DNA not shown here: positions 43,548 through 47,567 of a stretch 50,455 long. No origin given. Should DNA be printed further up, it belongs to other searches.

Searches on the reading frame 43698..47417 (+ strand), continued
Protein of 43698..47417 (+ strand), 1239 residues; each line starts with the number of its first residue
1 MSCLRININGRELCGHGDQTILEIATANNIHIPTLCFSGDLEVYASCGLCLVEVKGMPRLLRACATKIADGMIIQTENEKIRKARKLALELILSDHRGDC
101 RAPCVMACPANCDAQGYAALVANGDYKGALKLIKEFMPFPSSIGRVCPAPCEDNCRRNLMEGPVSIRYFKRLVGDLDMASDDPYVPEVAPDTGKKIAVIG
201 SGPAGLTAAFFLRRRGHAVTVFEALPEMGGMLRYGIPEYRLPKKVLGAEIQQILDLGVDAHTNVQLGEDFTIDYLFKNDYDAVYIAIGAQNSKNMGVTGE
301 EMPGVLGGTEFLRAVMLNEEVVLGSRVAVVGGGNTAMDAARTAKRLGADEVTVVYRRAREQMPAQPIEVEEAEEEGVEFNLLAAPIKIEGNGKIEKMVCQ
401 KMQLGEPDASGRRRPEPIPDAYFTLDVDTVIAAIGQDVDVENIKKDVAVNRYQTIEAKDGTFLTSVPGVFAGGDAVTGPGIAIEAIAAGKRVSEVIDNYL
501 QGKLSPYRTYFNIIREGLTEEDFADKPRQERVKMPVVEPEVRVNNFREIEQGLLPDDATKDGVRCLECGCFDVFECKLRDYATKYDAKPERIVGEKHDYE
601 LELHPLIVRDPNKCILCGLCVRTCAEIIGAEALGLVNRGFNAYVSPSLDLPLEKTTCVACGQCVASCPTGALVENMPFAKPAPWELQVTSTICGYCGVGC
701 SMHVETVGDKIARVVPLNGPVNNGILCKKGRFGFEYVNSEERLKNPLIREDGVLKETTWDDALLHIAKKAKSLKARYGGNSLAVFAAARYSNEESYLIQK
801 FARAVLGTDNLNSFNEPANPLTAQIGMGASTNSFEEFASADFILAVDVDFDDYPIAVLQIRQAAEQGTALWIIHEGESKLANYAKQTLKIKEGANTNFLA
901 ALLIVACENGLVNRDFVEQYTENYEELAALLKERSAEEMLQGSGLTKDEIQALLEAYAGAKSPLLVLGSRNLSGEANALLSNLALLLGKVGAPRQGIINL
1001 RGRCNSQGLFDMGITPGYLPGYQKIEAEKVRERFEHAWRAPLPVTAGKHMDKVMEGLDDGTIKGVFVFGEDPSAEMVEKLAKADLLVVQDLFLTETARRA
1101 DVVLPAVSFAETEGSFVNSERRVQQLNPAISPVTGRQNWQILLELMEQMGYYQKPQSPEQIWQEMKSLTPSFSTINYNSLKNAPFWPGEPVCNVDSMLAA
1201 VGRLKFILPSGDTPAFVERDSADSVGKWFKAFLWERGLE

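Call 15: find_homologous_proteins(query=window:43698-47417:+, max_evalue=1e-50)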
Query window:43698-47417:+ (1239 aa): 7995 proteins with E <= 1e-50 among 8000 candidates; the best 120 are listed.
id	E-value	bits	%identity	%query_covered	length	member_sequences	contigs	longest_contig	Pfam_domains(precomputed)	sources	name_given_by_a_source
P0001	0.0e+0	2847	100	100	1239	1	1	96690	PF00384.28,PF13450.13,PF07992.21,PF12837.13,PF00070.34,PF12838.13,PF22117.3,PF12831.14,PF01266.31,PF13510.12,PF14691.12,PF00890.31,PF00037.33,PF13738.13,PF13187.12,PF04879.22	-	-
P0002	0.0e+0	2563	89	100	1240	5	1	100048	PF00384.28,PF13450.13,PF07992.21,PF00070.34,PF12838.13,PF22117.3,PF12831.14,PF01266.31,PF13510.12,PF14691.12,PF00890.31,PF00037.33,PF13738.13,PF13187.12,PF04879.22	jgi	jgi:formate dehydrogenase major subunit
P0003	0.0e+0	2487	85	100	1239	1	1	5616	PF14697.12,PF00384.28,PF13450.13,PF07992.21,PF12837.13,PF00070.34,PF12838.13,PF22117.3,PF12831.14,PF01266.31,PF13510.12,PF14691.12,PF00890.31,PF00037.33,PF13738.13,PF01262.28,PF13187.12,PF04879.22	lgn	-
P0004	0.0e+0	2461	84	100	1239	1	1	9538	PF14697.12,PF00384.28,PF13450.13,PF07992.21,PF12837.13,PF00070.34,PF12838.13,PF22117.3,PF12831.14,PF01266.31,PF13510.12,PF14691.12,PF00890.31,PF00037.33,PF13738.13,PF01262.28,PF13187.12,PF04879.22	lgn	-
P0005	0.0e+0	2406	83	100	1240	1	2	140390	PF14697.12,PF00384.28,PF13450.13,PF07992.21,PF12837.13,PF00070.34,PF12838.13,PF22117.3,PF12831.14,PF01266.31,PF13510.12,PF14691.12,PF00890.31,PF00037.33,PF13738.13,PF04879.22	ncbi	ncbi:MAG: molybdopterin-dependent oxidoreductase [Bacillota bacterium]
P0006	0.0e+0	2380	82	100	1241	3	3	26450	PF14697.12,PF00384.28,PF13450.13,PF07992.21,PF00070.34,PF12838.13,PF22117.3,PF12831.14,PF01266.31,PF13510.12,PF14691.12,PF00890.31,PF00037.33,PF13738.13,PF13187.12,PF04879.22,PF00205.29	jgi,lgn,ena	-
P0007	0.0e+0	2376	82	100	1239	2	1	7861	PF14697.12,PF00384.28,PF13450.13,PF07992.21,PF12837.13,PF00070.34,PF03486.21,PF12838.13,PF22117.3,PF01494.26,PF12831.14,PF01266.31,PF13510.12,PF14691.12,PF00890.31,PF00037.33,PF13738.13,PF01262.28,PF13187.12,PF04879.22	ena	-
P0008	0.0e+0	2355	81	100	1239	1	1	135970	PF14697.12,PF00384.28,PF13450.13,PF07992.21,PF00070.34,PF12838.13,PF22117.3,PF12831.14,PF01266.31,PF13510.12,PF14691.12,PF00890.31,PF00037.33,PF13738.13,PF13187.12,PF04879.22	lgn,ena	-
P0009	0.0e+0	2077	72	100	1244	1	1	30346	PF14697.12,PF00384.28,PF13450.13,PF07992.21,PF12837.13,PF00070.34,PF03486.21,PF12838.13,PF22117.3,PF01494.26,PF12831.14,PF01266.31,PF13510.12,PF01593.31,PF14691.12,PF00890.31,PF00037.33,PF13738.13,PF01262.28,PF13187.12,PF04879.22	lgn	-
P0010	0.0e+0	2076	72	100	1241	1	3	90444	PF00384.28,PF13450.13,PF07992.21,PF12837.13,PF00070.34,PF12838.13,PF22117.3,PF12831.14,PF01266.31,PF13510.12,PF14691.12,PF00890.31,PF00037.33,PF13738.13,PF01262.28,PF13187.12,PF04879.22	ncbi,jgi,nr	ncbi:MAG: FAD-binding protein [Dethiobacter sp.]|jgi:formate dehydrogenase major subunit|nr:MAG: FAD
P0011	0.0e+0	2071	71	100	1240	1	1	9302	PF14697.12,PF00384.28,PF13450.13,PF07992.21,PF12837.13,PF00070.34,PF12838.13,PF22117.3,PF01494.26,PF12831.14,PF01266.31,PF13510.12,PF01593.31,PF14691.12,PF00890.31,PF00037.33,PF13738.13,PF01262.28,PF13187.12,PF04879.22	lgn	-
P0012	0.0e+0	2052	71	100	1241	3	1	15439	PF14697.12,PF00384.28,PF13450.13,PF07992.21,PF12837.13,PF00070.34,PF03486.21,PF12838.13,PF22117.3,PF01494.26,PF12831.14,PF01266.31,PF13510.12,PF14691.12,PF00890.31,PF00037.33,PF13738.13,PF01262.28,PF13187.12,PF04879.22,PF03807.24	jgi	jgi:formate dehydrogenase major subunit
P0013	0.0e+0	2050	70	100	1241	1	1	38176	PF14697.12,PF00384.28,PF13450.13,PF07992.21,PF12837.13,PF00070.34,PF12838.13,PF22117.3,PF12831.14,PF13510.12,PF14691.12,PF00890.31,PF00037.33,PF13738.13,PF01262.28,PF04879.22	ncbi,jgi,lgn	-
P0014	0.0e+0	2043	70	100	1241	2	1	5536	PF00384.28,PF13450.13,PF07992.21,PF12837.13,PF00070.34,PF03486.21,PF12838.13,PF22117.3,PF01494.26,PF12831.14,PF01266.31,PF13510.12,PF14691.12,PF00890.31,PF00037.33,PF13738.13,PF13187.12,PF04879.22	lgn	-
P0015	0.0e+0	2034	69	100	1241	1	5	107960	PF00384.28,PF13450.13,PF07992.21,PF12837.13,PF00070.34,PF03486.21,PF12838.13,PF22117.3,PF01494.26,PF12831.14,PF01266.31,PF13510.12,PF14691.12,PF00890.31,PF00037.33,PF13738.13,PF01262.28,PF13187.12,PF04879.22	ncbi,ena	-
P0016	0.0e+0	1979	67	100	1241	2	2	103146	PF14697.12,PF00384.28,PF13450.13,PF07992.21,PF12837.13,PF00070.34,PF12838.13,PF22117.3,PF12831.14,PF01266.31,PF13510.12,PF01593.31,PF14691.12,PF00890.31,PF00037.33,PF13738.13,PF01262.28,PF13187.12,PF04879.22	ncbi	-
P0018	0.0e+0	1968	68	100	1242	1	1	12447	PF14697.12,PF00384.28,PF13450.13,PF07992.21,PF12837.13,PF00070.34,PF12838.13,PF22117.3,PF01134.29,PF12831.14,PF01946.24,PF01266.31,PF13510.12,PF14691.12,PF00890.31,PF00037.33,PF13738.13,PF01262.28,PF13187.12,PF04879.22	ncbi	-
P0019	0.0e+0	1967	67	100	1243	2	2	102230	PF14697.12,PF00384.28,PF13450.13,PF07992.21,PF00070.34,PF03486.21,PF12838.13,PF22117.3,PF01134.29,PF01494.26,PF12831.14,PF01266.31,PF13510.12,PF01593.31,PF14691.12,PF00890.31,PF13738.13,PF04879.22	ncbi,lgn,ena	-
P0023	0.0e+0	1878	66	100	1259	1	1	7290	PF14697.12,PF00384.28,PF13450.13,PF07992.21,PF12837.13,PF00070.34,PF12838.13,PF22117.3,PF12831.14,PF13510.12,PF14691.12,PF00890.31,PF00037.33,PF13738.13,PF01262.28,PF13187.12,PF04879.22,PF00205.29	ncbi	-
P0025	0.0e+0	1779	63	100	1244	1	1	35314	PF00384.28,PF13450.13,PF07992.21,PF12837.13,PF00070.34,PF12838.13,PF22117.3,PF12831.14,PF01266.31,PF13510.12,PF01593.31,PF14691.12,PF00890.31,PF00037.33,PF13738.13,PF01262.28,PF13187.12,PF04879.22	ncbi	-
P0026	0.0e+0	1762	62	100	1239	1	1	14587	PF00384.28,PF13450.13,PF07992.21,PF12837.13,PF00070.34,PF12838.13,PF22117.3,PF13459.12,PF12831.14,PF13510.12,PF01593.31,PF14691.12,PF00890.31,PF00037.33,PF13738.13,PF13187.12,PF04879.22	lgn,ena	-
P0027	0.0e+0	1751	62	100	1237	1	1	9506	PF00384.28,PF13450.13,PF07992.21,PF00070.34,PF12838.13,PF22117.3,PF12831.14,PF01266.31,PF13510.12,PF14691.12,PF00890.31,PF00037.33,PF13738.13,PF01262.28,PF04879.22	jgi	-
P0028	0.0e+0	1750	62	100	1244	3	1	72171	PF14697.12,PF13241.13,PF00384.28,PF13450.13,PF07992.21,PF00070.34,PF03486.21,PF12838.13,PF22117.3,PF12831.14,PF01266.31,PF13510.12,PF14691.12,PF00890.31,PF00037.33,PF13738.13,PF01262.28,PF04879.22,PF03807.24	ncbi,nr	ncbi:MAG: NADPH-Fe(3+) oxidoreductase subunit beta [Syntrophomonadaceae bacterium]|nr:NADPH-Fe(3+) o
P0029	0.0e+0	1729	61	100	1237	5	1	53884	PF14697.12,PF13241.13,PF00384.28,PF13450.13,PF07992.21,PF00070.34,PF12838.13,PF22117.3,PF12831.14,PF01266.31,PF13510.12,PF14691.12,PF00890.31,PF00037.33,PF13738.13,PF01262.28,PF04879.22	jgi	jgi:formate dehydrogenase major subunit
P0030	0.0e+0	1710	61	100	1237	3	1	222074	PF14697.12,PF00384.28,PF13450.13,PF07992.21,PF00070.34,PF03486.21,PF12838.13,PF22117.3,PF01494.26,PF12831.14,PF01266.31,PF13510.12,PF14691.12,PF00890.31,PF00037.33,PF13738.13,PF01262.28,PF04879.22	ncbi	-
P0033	0.0e+0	1525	54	100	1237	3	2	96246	PF00384.28,PF13450.13,PF00111.33,PF07992.21,PF00070.34,PF12838.13,PF22117.3,PF01266.31,PF13510.12,PF14691.12,PF00890.31,PF00037.33,PF13738.13,PF04879.22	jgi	jgi:formate dehydrogenase major subunit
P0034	0.0e+0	1515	53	100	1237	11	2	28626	PF00384.28,PF13450.13,PF07992.21,PF00070.34,PF12838.13,PF22117.3,PF13510.12,PF14691.12,PF00037.33,PF13738.13,PF01262.28,PF13187.12,PF04879.22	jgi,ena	-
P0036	0.0e+0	1507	53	100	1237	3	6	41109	PF00384.28,PF13450.13,PF00111.33,PF07992.21,PF00070.34,PF12838.13,PF22117.3,PF12831.14,PF01266.31,PF13510.12,PF14691.12,PF00037.33,PF13738.13,PF01262.28,PF04879.22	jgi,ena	-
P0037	0.0e+0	1502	53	100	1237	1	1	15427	PF00384.28,PF13450.13,PF07992.21,PF12837.13,PF00070.34,PF12838.13,PF22117.3,PF12831.14,PF13510.12,PF14691.12,PF00890.31,PF00037.33,PF13738.13,PF04879.22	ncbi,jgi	-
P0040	0.0e+0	1274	50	98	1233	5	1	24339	PF00384.28,PF13450.13,PF00111.33,PF07992.21,PF00070.34,PF12838.13,PF22117.3,PF12831.14,PF01266.31,PF13510.12,PF14691.12,PF00890.31,PF13738.13,PF04879.22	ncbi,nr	ncbi:MAG: FAD-dependent oxidoreductase [Firmicutes bacterium]|nr:FAD-dependent oxidoreductase [Bacil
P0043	0.0e+0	1205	47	100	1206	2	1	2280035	PF14697.12,PF13241.13,PF00384.28,PF13450.13,PF00111.33,PF07992.21,PF12837.13,PF00070.34,PF12838.13,PF22117.3,PF12831.14,PF01946.24,PF01266.31,PF13510.12,PF01593.31,PF14691.12,PF00890.31,PF00037.33,PF13738.13,PF04879.22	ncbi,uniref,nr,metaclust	ncbi:NAD(P)-binding protein [Thermosediminibacter oceani]|uniref:FAD-dependent pyridine nucleotide-d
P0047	0.0e+0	1187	48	96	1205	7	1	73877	PF14697.12,PF13241.13,PF00384.28,PF13450.13,PF00111.33,PF07992.21,PF12837.13,PF00070.34,PF03486.21,PF12838.13,PF12831.14,PF01946.24,PF01266.31,PF13510.12,PF01593.31,PF14691.12,PF00890.31,PF00037.33,PF13738.13,PF13187.12,PF04879.22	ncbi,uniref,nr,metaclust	ncbi:NADPH-Fe(3+) oxidoreductase subunit beta [Fervidicola ferrireducens]|uniref:NADPH-Fe(3+) oxidor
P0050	0.0e+0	1184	46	100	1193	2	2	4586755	PF14697.12,PF13241.13,PF00384.28,PF13450.13,PF00111.33,PF07992.21,PF00070.34,PF12838.13,PF22117.3,PF12831.14,PF01946.24,PF01266.31,PF13510.12,PF01593.31,PF14691.12,PF00890.31,PF00037.33,PF13738.13,PF04879.22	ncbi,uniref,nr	ncbi:NAD(P)-binding protein [Clostridium formicaceticum]|uniref:Formate dehydrogenase n=1 Tax=Clostr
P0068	0.0e+0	1158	45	98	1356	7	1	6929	PF00384.28,PF13450.13,PF00111.33,PF07992.21,PF00070.34,PF12838.13,PF22117.3,PF01266.31,PF13510.12,PF14691.12,PF00037.33,PF13738.13,PF01568.28,PF04879.22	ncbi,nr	ncbi:MAG: formate dehydrogenase subunit alpha [Clostridiales bacterium]|nr:formate dehydrogenase sub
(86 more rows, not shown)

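Call 24: search_protein_families(library=ncbifam, proteins=[window:43698-47417:+], max_evalue=0.00001)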
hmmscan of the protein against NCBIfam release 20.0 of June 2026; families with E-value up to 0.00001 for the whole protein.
window:43698-47417:+ (1239 aa): 60 families (the best 25 are shown)
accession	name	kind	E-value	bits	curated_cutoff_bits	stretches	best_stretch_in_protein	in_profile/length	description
NF009454.0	PRK12814.1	equivalog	3.4e-207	689.9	916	1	1-627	1-631/657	putative NADPH-dependent glutamate synthase small subunit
NF009410.0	PRK12771.1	subfamily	2e-151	505.4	516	1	100-576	46-520/566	NAD(P)-binding protein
TIGR01591.1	Fdh-alpha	equivalog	1.8e-126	422.9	666.25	1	691-1185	1-514/672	formate dehydrogenase subunit alpha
NF009414.0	PRK12778.1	equivalog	1.8e-124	416.7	1103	1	99-502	333-751/752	bifunctional dihydroorotate dehydrogenase B NAD binding subunit/NADPH-dependent glutamate synthase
TIGR01316.1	gltA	equivalog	2.8e-103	346.1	471.75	1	100-500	34-449/449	NADPH-dependent glutamate synthase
TIGR03315.1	Se_ygfK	equivalog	2.1e-98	330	835.3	1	77-570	423-888/1012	putative selenate reductase subunit YgfK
TIGR01973.1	NuoG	equivalog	1.9e-90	304.4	470.05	2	575-1144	103-605/606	NADH-quinone oxidoreductase subunit NuoG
NF009413.0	PRK12775.1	equivalog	1.3e-89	301.3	1895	1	101-502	337-756/1006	putative trifunctional 2-polyprenylphenol hydroxylase/glutamate synthase subunit beta/ferritin domain-containing protein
TIGR01318.1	gltD_gamma_fam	subfamily_domain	2.1e-84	283.7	482.95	1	102-501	48-466/467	glutamate synthase, small subunit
NF010590.0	PRK13984.1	equivalog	8.5e-84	281.8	946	1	103-503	197-609/611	putative oxidoreductase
NF009408.0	PRK12769.1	equivalog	1.7e-75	254.4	1003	1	102-501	234-652/659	formate-dependent uric acid utilization protein AegA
NF009415.0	PRK12779.1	equivalog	1.9e-74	251.1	1519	1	106-493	212-619/944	putative bifunctional glutamate synthase subunit beta/2-polyprenylphenol hydroxylase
NF009409.0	PRK12770.1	subfamily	1.4e-72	244.8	343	1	188-504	13-354/360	putative glutamate synthase subunit beta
NF047855.1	AssmNtatRedNasC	equivalog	3.4e-71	240.5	1100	1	687-1187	19-550/708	assimilatory nitrate reductase catalytic subunit NasC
NF005895.0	PRK07860.1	equivalog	5e-70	236.5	802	2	573-1171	122-680/811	NADH-quinone oxidoreductase subunit G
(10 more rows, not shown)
